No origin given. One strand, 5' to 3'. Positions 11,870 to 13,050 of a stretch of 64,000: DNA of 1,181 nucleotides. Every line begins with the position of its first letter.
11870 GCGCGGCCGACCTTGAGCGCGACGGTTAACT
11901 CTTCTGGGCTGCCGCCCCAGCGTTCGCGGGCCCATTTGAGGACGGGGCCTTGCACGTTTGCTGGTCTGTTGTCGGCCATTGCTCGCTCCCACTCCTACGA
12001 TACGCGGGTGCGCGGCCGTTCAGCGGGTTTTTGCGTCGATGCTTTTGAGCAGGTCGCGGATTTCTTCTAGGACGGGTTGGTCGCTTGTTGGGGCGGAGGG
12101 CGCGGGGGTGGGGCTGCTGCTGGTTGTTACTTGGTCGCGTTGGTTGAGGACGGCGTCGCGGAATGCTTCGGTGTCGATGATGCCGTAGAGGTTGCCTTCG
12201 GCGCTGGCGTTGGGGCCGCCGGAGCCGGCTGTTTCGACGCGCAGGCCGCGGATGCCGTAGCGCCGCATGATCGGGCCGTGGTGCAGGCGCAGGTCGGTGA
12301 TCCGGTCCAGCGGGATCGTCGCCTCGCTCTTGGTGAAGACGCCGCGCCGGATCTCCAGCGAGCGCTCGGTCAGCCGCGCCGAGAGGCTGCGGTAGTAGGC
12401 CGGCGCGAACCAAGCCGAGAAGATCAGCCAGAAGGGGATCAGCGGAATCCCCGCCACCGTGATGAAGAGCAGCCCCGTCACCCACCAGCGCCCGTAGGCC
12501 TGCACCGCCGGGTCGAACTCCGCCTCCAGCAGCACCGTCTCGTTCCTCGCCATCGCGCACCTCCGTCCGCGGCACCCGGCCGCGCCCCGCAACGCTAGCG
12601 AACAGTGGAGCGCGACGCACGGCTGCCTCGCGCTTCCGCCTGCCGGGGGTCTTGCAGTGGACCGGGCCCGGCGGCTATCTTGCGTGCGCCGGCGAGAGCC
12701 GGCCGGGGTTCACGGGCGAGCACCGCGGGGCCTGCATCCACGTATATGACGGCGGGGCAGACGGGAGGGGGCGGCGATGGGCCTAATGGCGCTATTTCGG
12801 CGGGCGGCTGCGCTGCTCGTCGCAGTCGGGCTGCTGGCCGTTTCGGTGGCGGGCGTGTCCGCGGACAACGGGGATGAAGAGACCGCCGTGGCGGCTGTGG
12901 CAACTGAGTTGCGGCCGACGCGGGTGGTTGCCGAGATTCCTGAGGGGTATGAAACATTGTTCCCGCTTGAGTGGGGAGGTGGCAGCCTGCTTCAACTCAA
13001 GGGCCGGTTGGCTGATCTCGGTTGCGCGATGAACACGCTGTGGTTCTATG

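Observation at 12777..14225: Secreted HExxH metalloprotease-like gene whose GC content collapses mid-ORF (chimeric origin?)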

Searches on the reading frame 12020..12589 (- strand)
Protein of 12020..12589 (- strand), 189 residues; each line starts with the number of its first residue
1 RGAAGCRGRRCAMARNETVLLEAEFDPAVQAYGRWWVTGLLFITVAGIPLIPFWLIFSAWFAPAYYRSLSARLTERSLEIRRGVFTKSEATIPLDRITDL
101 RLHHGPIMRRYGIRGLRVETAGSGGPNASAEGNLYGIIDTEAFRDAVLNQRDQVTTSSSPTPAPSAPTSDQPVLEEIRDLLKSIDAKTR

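Call 70: search_protein_families(library=pfam, proteins=[window:12020-12589:-], max_evalue=0.01)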
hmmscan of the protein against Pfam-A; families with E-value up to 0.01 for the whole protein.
window:12020-12589:- (189 aa): 2 families
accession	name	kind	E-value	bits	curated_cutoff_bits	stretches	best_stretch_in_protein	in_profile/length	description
PF03703.20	bPH_2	-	4e-14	53.1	22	1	66-130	1-61/78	Bacterial PH domain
PF24649.1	DUF7642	-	7.7e-07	29.5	27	1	85-153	30-97/100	Domain of unknown function (DUF7642)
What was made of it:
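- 12020..12592 (-): Upstream neighbour: bPH_2 membrane protein, host-like GC. Not part of the unit. Pfam PF03703, E = 4e-14 (call 70).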

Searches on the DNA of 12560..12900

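Call 79: search_rna_families(source=window, start=12560, end=12900, threshold=evalue, max_evalue=1)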
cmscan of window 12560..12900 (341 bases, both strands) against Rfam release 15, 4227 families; matches with E-value up to 1: 0.
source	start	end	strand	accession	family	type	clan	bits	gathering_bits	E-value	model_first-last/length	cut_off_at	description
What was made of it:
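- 12646..12776 (+): Conserved upstream region that travels with the gene: a promoter-like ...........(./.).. element and a GC-rich 5' leader with two possible hairpins. No Rfam match (call 79).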
